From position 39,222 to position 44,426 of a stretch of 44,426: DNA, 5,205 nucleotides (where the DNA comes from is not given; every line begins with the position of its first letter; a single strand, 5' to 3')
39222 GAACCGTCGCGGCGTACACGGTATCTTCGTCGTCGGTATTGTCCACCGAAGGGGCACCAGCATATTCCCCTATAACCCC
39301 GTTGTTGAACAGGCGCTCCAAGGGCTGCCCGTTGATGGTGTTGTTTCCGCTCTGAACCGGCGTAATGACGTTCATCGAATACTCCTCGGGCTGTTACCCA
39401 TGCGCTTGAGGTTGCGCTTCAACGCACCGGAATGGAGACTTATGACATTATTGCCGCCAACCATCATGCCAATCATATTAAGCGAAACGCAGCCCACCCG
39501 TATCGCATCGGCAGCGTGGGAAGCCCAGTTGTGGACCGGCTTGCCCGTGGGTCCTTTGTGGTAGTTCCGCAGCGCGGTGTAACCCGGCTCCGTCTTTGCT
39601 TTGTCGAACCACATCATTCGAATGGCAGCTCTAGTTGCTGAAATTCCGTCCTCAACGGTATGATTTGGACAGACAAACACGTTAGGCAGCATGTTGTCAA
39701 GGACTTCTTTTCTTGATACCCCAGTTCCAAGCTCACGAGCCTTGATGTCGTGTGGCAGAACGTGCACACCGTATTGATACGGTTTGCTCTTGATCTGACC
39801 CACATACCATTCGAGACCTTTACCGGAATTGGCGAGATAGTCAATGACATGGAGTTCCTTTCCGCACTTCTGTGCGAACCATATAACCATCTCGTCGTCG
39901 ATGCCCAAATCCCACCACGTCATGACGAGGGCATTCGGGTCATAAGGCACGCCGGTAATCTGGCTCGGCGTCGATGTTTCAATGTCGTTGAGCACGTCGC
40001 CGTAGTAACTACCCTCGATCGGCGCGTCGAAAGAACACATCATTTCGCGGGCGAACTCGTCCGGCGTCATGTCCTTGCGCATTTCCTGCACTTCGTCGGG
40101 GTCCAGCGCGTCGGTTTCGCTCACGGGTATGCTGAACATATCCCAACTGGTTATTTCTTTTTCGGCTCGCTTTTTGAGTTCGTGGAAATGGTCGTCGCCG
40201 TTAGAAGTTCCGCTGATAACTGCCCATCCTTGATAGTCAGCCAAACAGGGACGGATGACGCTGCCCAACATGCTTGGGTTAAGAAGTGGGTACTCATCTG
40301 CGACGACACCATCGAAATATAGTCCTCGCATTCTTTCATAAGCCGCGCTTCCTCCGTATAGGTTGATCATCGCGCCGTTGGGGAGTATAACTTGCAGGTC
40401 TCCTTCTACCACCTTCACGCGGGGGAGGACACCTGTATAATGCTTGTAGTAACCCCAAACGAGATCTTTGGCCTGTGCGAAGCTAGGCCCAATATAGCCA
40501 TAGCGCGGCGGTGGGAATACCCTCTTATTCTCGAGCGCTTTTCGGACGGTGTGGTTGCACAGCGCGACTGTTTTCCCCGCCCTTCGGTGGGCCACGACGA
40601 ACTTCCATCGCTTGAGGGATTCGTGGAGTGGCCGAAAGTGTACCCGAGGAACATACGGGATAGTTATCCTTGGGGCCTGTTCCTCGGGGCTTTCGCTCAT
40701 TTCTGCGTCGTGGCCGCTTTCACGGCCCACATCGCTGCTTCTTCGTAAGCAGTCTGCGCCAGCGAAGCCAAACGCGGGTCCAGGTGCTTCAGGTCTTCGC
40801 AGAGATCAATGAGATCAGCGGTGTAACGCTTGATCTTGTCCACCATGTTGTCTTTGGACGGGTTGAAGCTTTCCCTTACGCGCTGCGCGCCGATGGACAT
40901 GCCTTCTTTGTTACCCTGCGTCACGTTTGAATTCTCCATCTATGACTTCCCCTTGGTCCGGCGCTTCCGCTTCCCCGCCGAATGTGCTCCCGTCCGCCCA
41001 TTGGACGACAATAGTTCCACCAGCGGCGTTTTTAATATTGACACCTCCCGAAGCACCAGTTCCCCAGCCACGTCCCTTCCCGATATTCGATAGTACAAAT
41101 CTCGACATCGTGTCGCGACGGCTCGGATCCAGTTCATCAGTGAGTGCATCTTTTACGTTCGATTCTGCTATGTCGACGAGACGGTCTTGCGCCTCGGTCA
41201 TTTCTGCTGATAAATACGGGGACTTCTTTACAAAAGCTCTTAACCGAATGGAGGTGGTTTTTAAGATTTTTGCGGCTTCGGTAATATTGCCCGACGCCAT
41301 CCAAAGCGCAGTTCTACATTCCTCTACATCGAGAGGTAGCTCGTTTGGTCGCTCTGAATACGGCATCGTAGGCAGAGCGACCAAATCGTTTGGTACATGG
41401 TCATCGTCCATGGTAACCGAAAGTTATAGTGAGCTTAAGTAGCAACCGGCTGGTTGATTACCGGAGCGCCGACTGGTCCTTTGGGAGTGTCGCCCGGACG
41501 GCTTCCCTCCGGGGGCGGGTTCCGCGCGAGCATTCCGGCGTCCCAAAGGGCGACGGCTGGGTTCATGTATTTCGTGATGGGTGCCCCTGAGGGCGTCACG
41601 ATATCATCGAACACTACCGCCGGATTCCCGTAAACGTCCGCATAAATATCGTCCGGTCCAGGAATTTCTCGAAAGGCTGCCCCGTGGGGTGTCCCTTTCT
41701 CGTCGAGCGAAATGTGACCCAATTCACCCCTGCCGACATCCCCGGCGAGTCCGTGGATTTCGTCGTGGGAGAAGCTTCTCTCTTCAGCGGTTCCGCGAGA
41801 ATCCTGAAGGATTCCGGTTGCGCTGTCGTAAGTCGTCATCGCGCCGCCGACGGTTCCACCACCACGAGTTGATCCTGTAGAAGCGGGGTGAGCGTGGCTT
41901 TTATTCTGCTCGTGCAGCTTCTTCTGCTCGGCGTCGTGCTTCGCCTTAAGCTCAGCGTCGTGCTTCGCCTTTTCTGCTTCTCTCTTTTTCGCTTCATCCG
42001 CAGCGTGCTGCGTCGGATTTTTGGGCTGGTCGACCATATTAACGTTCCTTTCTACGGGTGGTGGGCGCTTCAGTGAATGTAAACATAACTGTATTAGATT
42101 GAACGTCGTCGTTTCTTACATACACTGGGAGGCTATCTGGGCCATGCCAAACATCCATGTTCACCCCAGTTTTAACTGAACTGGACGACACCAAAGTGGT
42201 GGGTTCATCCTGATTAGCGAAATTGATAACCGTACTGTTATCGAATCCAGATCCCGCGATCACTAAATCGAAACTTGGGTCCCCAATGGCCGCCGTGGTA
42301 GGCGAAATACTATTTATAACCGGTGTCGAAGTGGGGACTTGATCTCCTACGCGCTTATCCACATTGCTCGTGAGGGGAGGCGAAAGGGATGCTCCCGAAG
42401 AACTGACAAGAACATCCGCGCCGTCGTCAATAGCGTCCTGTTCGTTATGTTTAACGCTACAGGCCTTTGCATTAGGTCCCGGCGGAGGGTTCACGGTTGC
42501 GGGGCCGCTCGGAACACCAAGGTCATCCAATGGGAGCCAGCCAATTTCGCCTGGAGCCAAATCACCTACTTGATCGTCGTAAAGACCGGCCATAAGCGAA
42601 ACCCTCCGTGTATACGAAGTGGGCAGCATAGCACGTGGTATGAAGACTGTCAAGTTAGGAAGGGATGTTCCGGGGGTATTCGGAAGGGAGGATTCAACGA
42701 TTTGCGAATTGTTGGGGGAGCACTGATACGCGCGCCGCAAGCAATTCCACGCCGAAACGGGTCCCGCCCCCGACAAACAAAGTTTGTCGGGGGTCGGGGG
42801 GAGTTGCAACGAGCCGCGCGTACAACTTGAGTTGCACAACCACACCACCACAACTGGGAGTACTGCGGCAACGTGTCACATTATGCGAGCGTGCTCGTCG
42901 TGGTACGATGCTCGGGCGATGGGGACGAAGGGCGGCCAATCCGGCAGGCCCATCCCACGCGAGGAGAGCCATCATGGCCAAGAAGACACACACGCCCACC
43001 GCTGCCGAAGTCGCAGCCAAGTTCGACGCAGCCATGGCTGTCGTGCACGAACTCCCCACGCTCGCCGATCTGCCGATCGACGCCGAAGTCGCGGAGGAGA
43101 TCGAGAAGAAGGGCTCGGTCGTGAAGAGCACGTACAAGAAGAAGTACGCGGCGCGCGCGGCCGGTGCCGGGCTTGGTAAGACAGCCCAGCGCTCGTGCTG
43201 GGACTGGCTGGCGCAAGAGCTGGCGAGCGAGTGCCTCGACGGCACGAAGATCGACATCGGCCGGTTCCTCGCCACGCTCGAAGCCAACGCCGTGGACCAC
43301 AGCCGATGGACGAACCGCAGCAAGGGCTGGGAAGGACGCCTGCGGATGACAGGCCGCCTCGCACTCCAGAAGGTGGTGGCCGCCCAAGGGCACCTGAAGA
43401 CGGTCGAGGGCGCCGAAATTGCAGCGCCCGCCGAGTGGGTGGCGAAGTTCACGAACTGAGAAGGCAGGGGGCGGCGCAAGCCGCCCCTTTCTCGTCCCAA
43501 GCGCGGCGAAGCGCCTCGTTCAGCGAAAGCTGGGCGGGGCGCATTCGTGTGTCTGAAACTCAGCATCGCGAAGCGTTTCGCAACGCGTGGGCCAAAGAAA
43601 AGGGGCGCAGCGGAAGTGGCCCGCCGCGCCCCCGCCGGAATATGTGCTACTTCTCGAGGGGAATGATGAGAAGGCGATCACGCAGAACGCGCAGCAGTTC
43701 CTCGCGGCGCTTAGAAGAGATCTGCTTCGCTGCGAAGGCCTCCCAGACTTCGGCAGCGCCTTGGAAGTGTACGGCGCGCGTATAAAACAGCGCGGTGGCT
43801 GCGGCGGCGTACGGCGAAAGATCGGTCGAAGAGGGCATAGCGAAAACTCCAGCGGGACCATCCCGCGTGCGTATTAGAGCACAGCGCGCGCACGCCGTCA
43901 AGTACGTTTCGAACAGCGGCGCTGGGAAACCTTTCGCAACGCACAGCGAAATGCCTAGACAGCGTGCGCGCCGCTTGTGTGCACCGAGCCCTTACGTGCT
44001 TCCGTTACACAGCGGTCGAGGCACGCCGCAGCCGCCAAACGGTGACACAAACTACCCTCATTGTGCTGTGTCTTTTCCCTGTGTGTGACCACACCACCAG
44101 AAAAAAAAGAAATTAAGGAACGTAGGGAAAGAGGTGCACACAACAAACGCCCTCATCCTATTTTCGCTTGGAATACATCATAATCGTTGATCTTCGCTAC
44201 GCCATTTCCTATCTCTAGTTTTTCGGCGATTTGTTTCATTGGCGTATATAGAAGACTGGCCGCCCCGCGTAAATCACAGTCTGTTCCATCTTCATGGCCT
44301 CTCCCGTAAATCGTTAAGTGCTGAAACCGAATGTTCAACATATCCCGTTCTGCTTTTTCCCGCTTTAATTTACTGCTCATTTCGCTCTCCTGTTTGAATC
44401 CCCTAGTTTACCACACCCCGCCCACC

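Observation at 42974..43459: Four-member paralog family of unknown function; the two closest copies converge on the junction region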

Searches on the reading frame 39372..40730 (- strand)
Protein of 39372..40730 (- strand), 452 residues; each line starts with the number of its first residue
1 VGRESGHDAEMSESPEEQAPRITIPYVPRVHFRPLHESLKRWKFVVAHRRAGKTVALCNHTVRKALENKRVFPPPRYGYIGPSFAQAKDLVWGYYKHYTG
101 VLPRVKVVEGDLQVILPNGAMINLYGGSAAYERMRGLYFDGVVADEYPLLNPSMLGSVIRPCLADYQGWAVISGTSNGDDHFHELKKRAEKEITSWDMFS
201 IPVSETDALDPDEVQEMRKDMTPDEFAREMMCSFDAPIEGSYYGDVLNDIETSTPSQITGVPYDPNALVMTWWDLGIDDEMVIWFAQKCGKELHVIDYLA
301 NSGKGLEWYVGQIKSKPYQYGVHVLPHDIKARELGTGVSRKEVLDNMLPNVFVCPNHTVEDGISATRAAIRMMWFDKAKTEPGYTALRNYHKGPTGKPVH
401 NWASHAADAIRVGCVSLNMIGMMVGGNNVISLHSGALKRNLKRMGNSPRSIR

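Call 79: search_protein_families(library=phrogs, proteins=[window:39372-40730:-], max_evalue=0.01)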
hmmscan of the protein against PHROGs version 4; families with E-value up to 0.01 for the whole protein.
window:39372-40730:- (452 aa): 3 families
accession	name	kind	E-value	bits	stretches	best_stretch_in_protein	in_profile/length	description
phrog_2472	-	unknown function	1.3e-26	94.8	1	229-417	106-308/324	-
phrog_2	-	head and packaging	1.4e-22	81.3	1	33-419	271-594/807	terminase large subunit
phrog_7579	-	head and packaging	2.1e-10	41.2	1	44-248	21-227/239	terminase large subunit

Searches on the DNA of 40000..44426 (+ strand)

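Call 6: search_dna_similar(query=window:40000-44426:+, collection=phages, mode=near, max_rows=15)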
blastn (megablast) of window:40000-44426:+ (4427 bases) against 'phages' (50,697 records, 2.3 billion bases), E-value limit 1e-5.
No match.

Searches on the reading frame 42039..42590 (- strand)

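Call 78: search_protein_families(library=pfam, proteins=[window:42039-42590:-], max_evalue=0.1)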
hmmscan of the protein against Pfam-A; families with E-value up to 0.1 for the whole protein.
window:42039-42590:- (183 aa): 1 family
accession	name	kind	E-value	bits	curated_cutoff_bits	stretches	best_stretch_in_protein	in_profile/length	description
PF01833.30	TIG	-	1.1e-05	25.7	20.9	1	90-171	1-83/84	IPT/TIG domain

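Call 79: search_protein_families(library=phrogs, proteins=[window:42039-42590:-], max_evalue=0.01)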
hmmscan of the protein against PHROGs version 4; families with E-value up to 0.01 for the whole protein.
window:42039-42590:- (183 aa): 0 families
